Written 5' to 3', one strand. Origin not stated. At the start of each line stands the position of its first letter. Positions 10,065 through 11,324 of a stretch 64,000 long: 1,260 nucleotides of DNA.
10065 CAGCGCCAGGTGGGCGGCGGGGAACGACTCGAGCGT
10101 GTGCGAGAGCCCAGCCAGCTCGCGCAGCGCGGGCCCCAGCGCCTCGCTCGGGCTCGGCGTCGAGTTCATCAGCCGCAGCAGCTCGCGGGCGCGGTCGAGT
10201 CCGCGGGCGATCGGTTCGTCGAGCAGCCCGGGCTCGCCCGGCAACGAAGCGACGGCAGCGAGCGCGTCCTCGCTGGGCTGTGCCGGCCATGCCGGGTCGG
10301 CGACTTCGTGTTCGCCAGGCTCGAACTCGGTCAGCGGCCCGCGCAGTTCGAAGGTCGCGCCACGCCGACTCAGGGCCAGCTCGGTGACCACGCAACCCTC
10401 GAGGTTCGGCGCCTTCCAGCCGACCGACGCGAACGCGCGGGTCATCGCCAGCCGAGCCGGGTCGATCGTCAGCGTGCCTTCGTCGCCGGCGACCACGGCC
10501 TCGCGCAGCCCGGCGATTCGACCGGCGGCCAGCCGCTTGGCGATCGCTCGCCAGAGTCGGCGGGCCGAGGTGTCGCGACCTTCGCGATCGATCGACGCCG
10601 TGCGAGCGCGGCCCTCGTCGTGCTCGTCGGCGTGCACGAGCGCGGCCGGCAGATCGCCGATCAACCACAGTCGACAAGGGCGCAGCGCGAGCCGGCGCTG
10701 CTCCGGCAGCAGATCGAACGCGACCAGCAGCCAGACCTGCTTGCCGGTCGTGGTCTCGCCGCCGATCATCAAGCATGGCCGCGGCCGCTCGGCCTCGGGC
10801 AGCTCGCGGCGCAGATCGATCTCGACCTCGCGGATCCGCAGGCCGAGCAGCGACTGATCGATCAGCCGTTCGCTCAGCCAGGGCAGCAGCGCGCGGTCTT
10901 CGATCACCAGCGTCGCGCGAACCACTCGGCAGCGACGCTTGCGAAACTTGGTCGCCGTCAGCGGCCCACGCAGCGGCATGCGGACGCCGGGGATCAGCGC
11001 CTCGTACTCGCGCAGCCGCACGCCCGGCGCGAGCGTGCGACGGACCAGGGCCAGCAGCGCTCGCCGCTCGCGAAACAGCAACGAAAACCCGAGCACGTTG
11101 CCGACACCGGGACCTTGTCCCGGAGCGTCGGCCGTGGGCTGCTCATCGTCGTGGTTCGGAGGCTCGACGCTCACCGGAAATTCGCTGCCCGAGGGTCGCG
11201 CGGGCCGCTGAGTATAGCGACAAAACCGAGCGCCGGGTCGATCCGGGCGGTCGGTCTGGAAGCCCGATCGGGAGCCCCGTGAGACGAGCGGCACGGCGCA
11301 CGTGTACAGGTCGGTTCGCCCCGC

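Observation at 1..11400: Hidden giant (>3,700 aa) repeat-protein gene on the minus strand, masked by mirror ORFs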

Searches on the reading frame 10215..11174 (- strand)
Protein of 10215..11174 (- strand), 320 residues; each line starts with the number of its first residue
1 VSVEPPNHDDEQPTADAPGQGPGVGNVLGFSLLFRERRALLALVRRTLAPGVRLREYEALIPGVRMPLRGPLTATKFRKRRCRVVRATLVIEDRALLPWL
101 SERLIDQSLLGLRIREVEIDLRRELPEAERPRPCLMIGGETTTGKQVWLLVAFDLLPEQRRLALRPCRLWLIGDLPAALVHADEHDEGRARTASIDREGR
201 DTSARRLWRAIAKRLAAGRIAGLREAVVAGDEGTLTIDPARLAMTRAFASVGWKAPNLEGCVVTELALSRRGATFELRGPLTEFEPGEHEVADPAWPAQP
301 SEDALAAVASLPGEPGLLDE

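Call 24: search_protein_representatives(protein=window:10215-11174:-)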
Query: 320 residues. Proteins with E-value up to 0.001 (for the whole library): 39; up to 1e-10: 28; up to 1e-30: 14. The best 39 are listed.
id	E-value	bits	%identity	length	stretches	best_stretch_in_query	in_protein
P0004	1.9e-131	454.7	72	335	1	1-320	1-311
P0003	3.1e-112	391.5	68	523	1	4-320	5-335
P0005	1.0e-103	363.5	63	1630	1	12-320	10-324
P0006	1.3e-102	359.8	63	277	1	1-277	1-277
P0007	1.9e-60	221.4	50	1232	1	16-319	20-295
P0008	2.8e-39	151.8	53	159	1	19-160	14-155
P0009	1.4e-37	146.2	44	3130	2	12-175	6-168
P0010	1.8e-37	145.9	45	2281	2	26-174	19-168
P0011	1.9e-37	145.8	47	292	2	12-175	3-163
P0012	1.4e-36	142.9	46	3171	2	19-177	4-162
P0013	6.8e-36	140.7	46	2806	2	13-175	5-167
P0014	1.8e-34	136.0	47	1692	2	20-176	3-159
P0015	6.6e-31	124.3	45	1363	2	16-174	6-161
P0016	7.9e-31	124.0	47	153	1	21-149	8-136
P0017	1.5e-30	123.1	42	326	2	13-173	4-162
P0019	2.7e-26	109.2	40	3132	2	21-173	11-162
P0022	4.9e-25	105.0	37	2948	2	20-173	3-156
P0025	1.2e-24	103.7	39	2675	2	13-176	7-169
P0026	1.3e-24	103.6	40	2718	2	18-175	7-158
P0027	3.6e-24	102.2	41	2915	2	22-173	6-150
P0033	1.9e-05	40.7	41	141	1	22-103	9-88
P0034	3.5e-05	39.8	35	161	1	9-120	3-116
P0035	1.3e-04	37.9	37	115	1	25-103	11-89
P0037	1.5e-04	37.7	33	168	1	18-115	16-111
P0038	3.1e-04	36.7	33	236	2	215-268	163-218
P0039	4.4e-04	36.2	36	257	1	28-110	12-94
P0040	5.2e-04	35.9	30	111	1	14-112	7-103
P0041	6.3e-04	35.7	31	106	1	14-102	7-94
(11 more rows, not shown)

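Call 30: find_homologous_proteins(query=A2)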
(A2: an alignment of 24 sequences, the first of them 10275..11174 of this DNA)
Query A2 (24 sequences) (300 aa, profile of the alignment): 9 proteins with E <= 0.001 among 8000 candidates.
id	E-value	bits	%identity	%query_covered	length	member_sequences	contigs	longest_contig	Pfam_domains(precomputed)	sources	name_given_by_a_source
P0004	7.2e-93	330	69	100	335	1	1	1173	-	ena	-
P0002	1.3e-90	322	66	92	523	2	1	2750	-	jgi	jgi:hypothetical protein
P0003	1.9e-88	315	64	97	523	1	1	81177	-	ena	-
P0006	1.0e-83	299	63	92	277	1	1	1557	-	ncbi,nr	ncbi:MAG: hypothetical protein KC431_26345, partial [Myxococcales bacterium]|nr:hypothetical protein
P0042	1.1e-67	247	74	57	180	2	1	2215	-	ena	-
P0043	2.1e-65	239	67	67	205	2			-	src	-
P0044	2.6e-63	232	87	55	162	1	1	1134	-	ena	-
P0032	2.1e-51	193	31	56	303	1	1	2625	-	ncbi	ncbi:MAG: hypothetical protein ACOCVR_04425, partial [Myxococcota bacterium]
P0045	5.4e-44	169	73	44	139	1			-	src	-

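Call 31: list_cluster_members(proteins=[P0005, P0007, P0009, P0012, P0013, P0019, P0022, P0025, P0026, P0027])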
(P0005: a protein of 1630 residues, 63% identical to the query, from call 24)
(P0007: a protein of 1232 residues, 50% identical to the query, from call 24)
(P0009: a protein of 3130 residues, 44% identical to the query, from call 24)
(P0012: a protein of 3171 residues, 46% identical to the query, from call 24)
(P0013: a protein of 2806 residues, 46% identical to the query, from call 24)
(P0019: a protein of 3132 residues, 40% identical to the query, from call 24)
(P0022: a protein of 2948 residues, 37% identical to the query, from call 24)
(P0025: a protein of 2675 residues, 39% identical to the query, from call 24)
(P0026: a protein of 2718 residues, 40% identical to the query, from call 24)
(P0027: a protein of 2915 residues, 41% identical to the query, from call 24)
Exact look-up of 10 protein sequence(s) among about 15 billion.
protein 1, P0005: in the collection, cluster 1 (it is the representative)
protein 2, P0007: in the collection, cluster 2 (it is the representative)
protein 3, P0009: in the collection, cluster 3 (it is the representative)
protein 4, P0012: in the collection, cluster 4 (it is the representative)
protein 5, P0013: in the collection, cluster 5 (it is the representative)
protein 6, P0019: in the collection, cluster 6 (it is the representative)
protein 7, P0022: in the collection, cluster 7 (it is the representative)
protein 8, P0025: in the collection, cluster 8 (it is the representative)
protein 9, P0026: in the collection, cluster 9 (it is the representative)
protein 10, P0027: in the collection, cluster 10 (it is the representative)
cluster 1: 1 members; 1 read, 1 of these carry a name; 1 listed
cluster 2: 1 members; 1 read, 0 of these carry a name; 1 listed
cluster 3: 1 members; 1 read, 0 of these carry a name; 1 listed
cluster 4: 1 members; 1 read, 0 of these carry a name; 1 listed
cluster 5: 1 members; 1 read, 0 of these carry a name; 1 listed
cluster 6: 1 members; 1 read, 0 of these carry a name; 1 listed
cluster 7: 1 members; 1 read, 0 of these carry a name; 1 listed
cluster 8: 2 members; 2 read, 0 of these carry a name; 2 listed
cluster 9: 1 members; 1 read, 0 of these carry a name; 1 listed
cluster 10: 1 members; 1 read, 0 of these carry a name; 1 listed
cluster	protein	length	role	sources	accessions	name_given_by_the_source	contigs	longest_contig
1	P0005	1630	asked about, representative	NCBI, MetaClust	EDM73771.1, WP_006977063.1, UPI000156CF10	hypothetical protein PPSIR1_01674, partial [Plesiocystis pacifica SIR-1] | status=active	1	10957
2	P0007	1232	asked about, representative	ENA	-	-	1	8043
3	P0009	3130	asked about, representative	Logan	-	-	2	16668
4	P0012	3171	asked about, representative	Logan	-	-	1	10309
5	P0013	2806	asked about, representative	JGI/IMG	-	-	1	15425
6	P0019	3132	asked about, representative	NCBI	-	-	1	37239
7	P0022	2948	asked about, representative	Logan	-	-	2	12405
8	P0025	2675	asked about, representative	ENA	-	-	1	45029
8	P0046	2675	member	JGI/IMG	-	-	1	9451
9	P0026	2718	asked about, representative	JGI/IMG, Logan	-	-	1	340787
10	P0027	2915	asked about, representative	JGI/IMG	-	-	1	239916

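Call 37: search_protein_families(library=pfam, proteins=[P0009], max_evalue=0.01)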
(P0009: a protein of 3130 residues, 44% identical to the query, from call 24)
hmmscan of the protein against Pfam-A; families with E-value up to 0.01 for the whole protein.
P0009 (3130 aa): 10 families
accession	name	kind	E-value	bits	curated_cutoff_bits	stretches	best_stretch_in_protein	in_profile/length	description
PF13414.12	TPR_11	-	2.1e-13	50.1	26.8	0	2023-2050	15-42/42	TPR repeat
PF13181.12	TPR_8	-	1.6e-11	43.8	25.7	0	762-782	5-25/34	Tetratricopeptide repeat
PF14559.12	TPR_19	-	2.2e-11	44.3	25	1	734-790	1-57/68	Tetratricopeptide repeat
PF12895.13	ANAPC3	-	3.7e-09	37.2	27.2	0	2020-2099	7-81/82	Anaphase-promoting complex, cyclosome, subunit 3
PF13431.12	TPR_17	-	1.3e-08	34.8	24.4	1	2025-2056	2-33/34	Tetratricopeptide repeat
PF00515.34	TPR_1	-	1.3e-08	34.7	27.8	0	2020-2035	19-34/34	Tetratricopeptide repeat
PF07719.23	TPR_2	-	3.6e-05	24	27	0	2081-2107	8-34/34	Tetratricopeptide repeat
PF13428.12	TPR_14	-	6.6e-05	23.7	23.5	1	2080-2117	7-44/44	Tetratricopeptide repeat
PF13432.12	TPR_16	-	0.00012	22.9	32.7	2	730-779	3-52/65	Tetratricopeptide repeat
PF13174.12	TPR_6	-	0.00033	21.6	26.3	0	813-842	2-31/33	Tetratricopeptide repeat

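Call 38: search_protein_families(library=ncbifam, proteins=[P0009], max_evalue=0.01)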
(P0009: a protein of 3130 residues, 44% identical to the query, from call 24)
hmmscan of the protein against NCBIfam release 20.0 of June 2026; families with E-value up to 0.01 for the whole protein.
P0009 (3130 aa): 7 families
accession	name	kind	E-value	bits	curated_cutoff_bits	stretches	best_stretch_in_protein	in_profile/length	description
TIGR02917.1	PEP_TPR_lipo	equivalog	1.4e-24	86.1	312.2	3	2020-2128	74-178/899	XrtA/PEP-CTERM system TPR-repeat protein PrsT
TIGR02521.1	type_IV_pilW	equivalog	1.6e-17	63.9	154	1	2018-2127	81-188/234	type IV pilus biogenesis/stability protein PilW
NF040959.1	MamA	equivalog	2.9e-15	56.3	200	1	1500-1621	55-172/204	magnetosome protein MamA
NF033762.1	social_mot_Tgl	equivalog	9.8e-08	31.6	225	1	2019-2062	83-126/252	social motility TPR repeat lipoprotein Tgl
NF052415.1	T3SS_chap_SctY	equivalog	0.00047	20.6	70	1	2002-2101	7-104/106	type III secretion apparatus assembly chaperone SctY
NF052312.1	T9SS_PorW_SprE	equivalog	0.00069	18.4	250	0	551-615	176-240/716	type IX secretion system periplasmic lipoprotein PorW/SprE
NF040561.1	PrimPol_Msp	equivalog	0.00098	17.8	200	0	2074-2124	25-75/515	CRISPR-associated primase-polymerase type A1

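Call 39: predict_structure(alignment_id=A2)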
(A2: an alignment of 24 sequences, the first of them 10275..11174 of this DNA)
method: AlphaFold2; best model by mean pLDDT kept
length: 300 residues; sequences in the alignment: 24
mean_pLDDT: 85.5   pTM: 0.80
mean pLDDT of the five models: 85.5, 85.0, 84.1, 83.9, 83.4
residues with pLDDT >= 90: 199; 70-90: 38; 50-70: 43; < 50: 20
segments of 3 or more residues with pLDDT < 50: 10-13, 15-24, 296-299
pLDDT, mean of each block of 10 residues (from residue 1): 58 46 64 92 96 98 88 90 97 96 96 98 95 98 97 97 97 83 55 70 93 88 83 95 93 94 97 97 63 51
secondary structure, 60 per line:
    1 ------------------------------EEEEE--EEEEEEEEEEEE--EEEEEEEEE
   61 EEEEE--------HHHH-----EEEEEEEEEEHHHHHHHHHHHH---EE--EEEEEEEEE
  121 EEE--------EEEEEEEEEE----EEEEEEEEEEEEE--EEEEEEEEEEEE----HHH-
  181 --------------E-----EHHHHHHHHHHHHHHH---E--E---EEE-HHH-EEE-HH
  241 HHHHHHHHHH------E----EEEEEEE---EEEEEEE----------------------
elements in order: E31-35 E38-49 E52-65 H74-77 E83-92 H93-104 E112-123 E132-141 E146-158 E161-172 H202-216 E227-229 E235-237 H239-250 E262-268 E272-278

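Call 44: find_encoding_contigs(protein=P0026, flank=10000, max_places=2)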
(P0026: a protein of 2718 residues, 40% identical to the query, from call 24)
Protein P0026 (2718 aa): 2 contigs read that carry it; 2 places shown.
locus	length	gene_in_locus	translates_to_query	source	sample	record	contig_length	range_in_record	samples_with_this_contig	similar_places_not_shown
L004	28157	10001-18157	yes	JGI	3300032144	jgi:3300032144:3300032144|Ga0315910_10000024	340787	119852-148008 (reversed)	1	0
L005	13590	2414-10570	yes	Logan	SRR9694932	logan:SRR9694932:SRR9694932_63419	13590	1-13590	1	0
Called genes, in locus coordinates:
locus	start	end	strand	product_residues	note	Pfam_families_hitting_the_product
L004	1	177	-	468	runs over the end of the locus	PF07586:HXXSHH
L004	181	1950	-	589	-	PF07626:PSD3, PF07637:PSD5, PF07631:PSD4, PF07627:PSCyt3, PF07624:PSD2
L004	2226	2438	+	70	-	-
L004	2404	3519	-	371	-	PF01098:FTSW_RODA_SPOVE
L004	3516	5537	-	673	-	PF03717:PBP_dimer, PF00905:Transpeptidase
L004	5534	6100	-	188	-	-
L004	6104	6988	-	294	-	PF04085:MreC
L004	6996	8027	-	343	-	PF00022:Actin, PF06723:MreB_Mbl, PF00012:HSP70, PF14450:FtsA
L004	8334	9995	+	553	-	PF13623:SurA_N_2, PF13624:SurA_N_3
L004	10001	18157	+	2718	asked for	PF13428:TPR_14 (faint), PF14559:TPR_19 (faint), PF07719:TPR_2 (faint), PF13431:TPR_17 (faint), PF25064:ARM_TT21_5th (faint), PF13432:TPR_16 (weak)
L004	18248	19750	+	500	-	-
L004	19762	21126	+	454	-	-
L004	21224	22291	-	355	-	-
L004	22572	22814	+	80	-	-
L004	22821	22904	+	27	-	-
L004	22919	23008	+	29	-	PF09604:Potass_KdpF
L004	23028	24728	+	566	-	PF03814:KdpA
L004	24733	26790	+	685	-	PF00122:E1-E2_ATPase, PF00702:Hydrolase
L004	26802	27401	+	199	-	PF02669:KdpC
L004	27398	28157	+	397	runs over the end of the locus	PF02702:KdpD, PF00582:Usp (weak)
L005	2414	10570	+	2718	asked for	PF13428:TPR_14 (faint), PF14559:TPR_19 (faint), PF07719:TPR_2 (faint), PF13431:TPR_17 (faint), PF25064:ARM_TT21_5th (faint), PF13432:TPR_16 (weak)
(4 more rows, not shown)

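Call 45: find_encoding_contigs(protein=P0019, flank=10000, max_places=2)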
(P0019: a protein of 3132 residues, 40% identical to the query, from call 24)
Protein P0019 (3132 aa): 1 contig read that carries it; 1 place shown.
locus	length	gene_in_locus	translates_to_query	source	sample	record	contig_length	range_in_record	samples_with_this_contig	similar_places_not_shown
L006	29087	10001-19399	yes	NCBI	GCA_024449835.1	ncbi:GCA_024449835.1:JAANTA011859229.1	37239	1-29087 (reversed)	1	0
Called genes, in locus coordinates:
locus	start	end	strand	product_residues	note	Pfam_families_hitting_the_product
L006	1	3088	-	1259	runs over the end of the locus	PF00873:ACR_tran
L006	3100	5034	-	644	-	PF19335:HMBD, PF25917:BSH_RND (faint), PF25919:BSH_CusB, PF25973:BSH_CzcB, PF25869:3HB_CusB (weak), PF25944:Beta-barrel_RND (faint), PF25954:Beta-barrel_RND_2, PF25975:CzcB_C (weak)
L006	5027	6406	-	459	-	PF02321:OEP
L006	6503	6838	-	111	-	-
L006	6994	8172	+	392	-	PF00497:SBP_bac_3, PF10613:Lig_chan-Glu_bd, PF00520:Ion_trans (weak), PF00060:Lig_chan, PF07885:Ion_trans_2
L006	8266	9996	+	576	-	PF13623:SurA_N_2, PF13624:SurA_N_3, PF13145:Rotamase_2 (weak), PF00639:Rotamase, PF13616:Rotamase_3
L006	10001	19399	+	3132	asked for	PF14559:TPR_19 (faint), PF13431:TPR_17 (faint), PF25064:ARM_TT21_5th (faint)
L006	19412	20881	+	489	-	-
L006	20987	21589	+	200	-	PF04542:Sigma70_r2, PF08281:Sigma70_r4_2, PF04545:Sigma70_r4 (weak)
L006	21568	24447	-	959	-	PF00069:Pkinase, PF07714:PK_Tyr_Ser-Thr, PF01636:APH (faint), PF07714:PK_Tyr_Ser-Thr (weak), PF13424:TPR_12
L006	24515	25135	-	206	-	PF04542:Sigma70_r2, PF08281:Sigma70_r4_2, PF04545:Sigma70_r4 (weak)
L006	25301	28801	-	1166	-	PF13620:CarboxypepD_reg, PF13715:CarbopepD_reg_2 (faint), PF00593:TonB_dep_Rec_b-barrel, PF25183:OMP_b-brl_4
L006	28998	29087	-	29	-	?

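Call 53: find_encoding_contigs(protein=P0027, flank=10000, max_places=1)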
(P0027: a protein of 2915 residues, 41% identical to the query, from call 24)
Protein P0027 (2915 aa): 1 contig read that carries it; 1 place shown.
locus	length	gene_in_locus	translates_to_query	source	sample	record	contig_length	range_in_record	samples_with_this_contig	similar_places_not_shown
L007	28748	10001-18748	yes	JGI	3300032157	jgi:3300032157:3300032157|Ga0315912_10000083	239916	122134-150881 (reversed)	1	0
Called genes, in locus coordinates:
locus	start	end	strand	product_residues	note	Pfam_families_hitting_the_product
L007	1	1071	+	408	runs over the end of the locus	PF00270:DEAD, PF04851:ResIII (weak), PF00271:Helicase_C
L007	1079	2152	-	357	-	PF00781:DAGK_cat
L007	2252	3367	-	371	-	PF01098:FTSW_RODA_SPOVE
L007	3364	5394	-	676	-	PF03717:PBP_dimer, PF00905:Transpeptidase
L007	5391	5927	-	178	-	-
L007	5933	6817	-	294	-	PF04085:MreC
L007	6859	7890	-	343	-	PF00022:Actin, PF06723:MreB_Mbl, PF00012:HSP70, PF14450:FtsA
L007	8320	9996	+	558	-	PF13623:SurA_N_2, PF13624:SurA_N_3, PF13145:Rotamase_2 (weak), PF13616:Rotamase_3, PF00639:Rotamase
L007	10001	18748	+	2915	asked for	PF14559:TPR_19 (faint), PF13431:TPR_17 (faint), PF13181:TPR_8 (faint)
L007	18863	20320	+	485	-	PF13174:TPR_6 (faint), PF13432:TPR_16 (faint), PF13428:TPR_14 (faint), PF07719:TPR_2 (faint), PF14559:TPR_19 (weak)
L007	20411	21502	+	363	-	PF01073:3Beta_HSD, PF01370:Epimerase, PF05368:NmrA, PF07993:NAD_binding_4, PF13460:NAD_binding_10, PF16363:GDP_Man_Dehyd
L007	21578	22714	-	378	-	PF02719:Polysacc_synt_2 (faint), PF04321:RmlD_sub_bind, PF05368:NmrA, PF01073:3Beta_HSD, PF01370:Epimerase, PF13460:NAD_binding_10, PF16363:GDP_Man_Dehyd, PF07993:NAD_binding_4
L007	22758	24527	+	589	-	PF05960:DUF885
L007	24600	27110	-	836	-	PF21305:type_II_gspD_N0, PF03958:Secretin_N, PF00263:Secretin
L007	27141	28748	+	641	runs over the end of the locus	PF00144:Beta-lactamase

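Call 54: find_encoding_contigs(protein=P0025, flank=10000, max_places=1)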
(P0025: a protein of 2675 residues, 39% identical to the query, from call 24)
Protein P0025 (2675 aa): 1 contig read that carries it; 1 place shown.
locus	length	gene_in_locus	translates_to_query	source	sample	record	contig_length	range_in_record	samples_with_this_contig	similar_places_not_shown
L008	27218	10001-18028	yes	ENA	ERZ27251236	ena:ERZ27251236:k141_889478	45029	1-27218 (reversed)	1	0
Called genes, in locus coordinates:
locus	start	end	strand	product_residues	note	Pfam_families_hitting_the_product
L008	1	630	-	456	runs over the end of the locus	PF18981:InlK_D3 (weak)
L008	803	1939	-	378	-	PF00781:DAGK_cat (weak)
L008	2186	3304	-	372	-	PF01098:FTSW_RODA_SPOVE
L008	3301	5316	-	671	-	PF03717:PBP_dimer, PF00905:Transpeptidase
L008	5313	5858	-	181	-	-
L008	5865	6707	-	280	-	PF04085:MreC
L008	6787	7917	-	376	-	PF00022:Actin (faint), PF06723:MreB_Mbl, PF00012:HSP70, PF14450:FtsA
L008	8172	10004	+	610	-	PF13623:SurA_N_2, PF13624:SurA_N_3, PF00639:Rotamase (weak)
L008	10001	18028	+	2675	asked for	PF13181:TPR_8 (faint), PF13414:TPR_11 (faint)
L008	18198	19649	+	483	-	-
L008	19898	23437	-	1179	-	PF13620:CarboxypepD_reg, PF13715:CarbopepD_reg_2 (weak), PF17210:SdrD_B (faint), PF00593:TonB_dep_Rec_b-barrel, PF25183:OMP_b-brl_4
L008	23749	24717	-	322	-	-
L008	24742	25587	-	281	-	PF01177:Asp_Glu_race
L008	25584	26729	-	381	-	PF02771:Acyl-CoA_dh_N, PF02770:Acyl-CoA_dh_M, PF00441:Acyl-CoA_dh_1, PF08028:Acyl-CoA_dh_2, PF22924:ACOX_C_alpha1 (weak)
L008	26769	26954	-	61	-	-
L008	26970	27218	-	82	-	?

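Call 60: list_cluster_members(proteins=[P0033, P0034, P0035, P0037, P0038, P0039, P0040, P0041, P0010, P0063])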
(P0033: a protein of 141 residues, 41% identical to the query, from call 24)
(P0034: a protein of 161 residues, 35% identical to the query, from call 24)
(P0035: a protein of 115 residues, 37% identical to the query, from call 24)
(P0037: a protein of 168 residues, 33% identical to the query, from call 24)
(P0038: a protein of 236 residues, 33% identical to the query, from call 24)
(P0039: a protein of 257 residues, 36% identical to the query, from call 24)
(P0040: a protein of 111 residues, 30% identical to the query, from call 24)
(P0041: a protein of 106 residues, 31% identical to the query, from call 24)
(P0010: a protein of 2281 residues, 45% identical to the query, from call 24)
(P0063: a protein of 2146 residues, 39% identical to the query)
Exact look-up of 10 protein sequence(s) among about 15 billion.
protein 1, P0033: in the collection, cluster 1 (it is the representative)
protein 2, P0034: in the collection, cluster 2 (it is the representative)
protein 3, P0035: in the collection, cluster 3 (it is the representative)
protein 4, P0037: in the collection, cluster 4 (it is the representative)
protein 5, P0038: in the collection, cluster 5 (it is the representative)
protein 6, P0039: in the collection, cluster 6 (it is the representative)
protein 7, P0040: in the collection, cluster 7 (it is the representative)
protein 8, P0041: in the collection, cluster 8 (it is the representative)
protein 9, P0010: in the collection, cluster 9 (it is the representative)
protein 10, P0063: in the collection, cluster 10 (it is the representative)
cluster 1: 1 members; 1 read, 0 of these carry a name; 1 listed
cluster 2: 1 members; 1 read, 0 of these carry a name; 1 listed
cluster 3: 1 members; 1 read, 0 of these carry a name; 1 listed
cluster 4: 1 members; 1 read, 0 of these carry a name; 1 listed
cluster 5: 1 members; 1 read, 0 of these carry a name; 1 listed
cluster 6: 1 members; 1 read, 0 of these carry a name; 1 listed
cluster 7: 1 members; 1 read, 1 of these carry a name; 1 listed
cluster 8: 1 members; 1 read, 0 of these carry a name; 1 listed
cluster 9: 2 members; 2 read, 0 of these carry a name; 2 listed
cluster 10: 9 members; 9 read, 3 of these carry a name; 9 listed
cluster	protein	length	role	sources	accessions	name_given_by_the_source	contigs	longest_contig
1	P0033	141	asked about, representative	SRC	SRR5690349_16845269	-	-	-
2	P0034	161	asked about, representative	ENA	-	-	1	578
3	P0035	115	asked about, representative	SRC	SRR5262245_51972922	-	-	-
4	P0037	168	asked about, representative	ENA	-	-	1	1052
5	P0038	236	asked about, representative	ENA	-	-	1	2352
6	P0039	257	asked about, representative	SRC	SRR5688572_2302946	-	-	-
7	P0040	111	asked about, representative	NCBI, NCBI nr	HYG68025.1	MAG TPA: hypothetical protein VD838_10215, partial [Anaeromyxobacteraceae bacterium] | hypothetical protein [Anaeromyxobacteraceae bacterium]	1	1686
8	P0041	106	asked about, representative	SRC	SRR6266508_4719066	-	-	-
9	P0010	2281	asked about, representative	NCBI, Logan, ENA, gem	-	-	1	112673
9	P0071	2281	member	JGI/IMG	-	-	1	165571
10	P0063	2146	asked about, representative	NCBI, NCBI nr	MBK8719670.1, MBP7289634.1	MAG: hypothetical protein KBB21_23610 [Nannocystaceae bacterium] | hypothetical protein [Deltaproteobacteria bacterium]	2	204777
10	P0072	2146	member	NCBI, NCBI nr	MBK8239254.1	MAG: hypothetical protein IPK74_27340 [Deltaproteobacteria bacterium] | hypothetical protein [Deltaproteobacteria bacterium]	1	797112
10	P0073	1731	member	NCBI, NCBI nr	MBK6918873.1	MAG: hypothetical protein IPH07_15885 [Deltaproteobacteria bacterium] | hypothetical protein [Deltaproteobacteria bacterium]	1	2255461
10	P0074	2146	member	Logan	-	-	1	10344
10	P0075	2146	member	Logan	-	-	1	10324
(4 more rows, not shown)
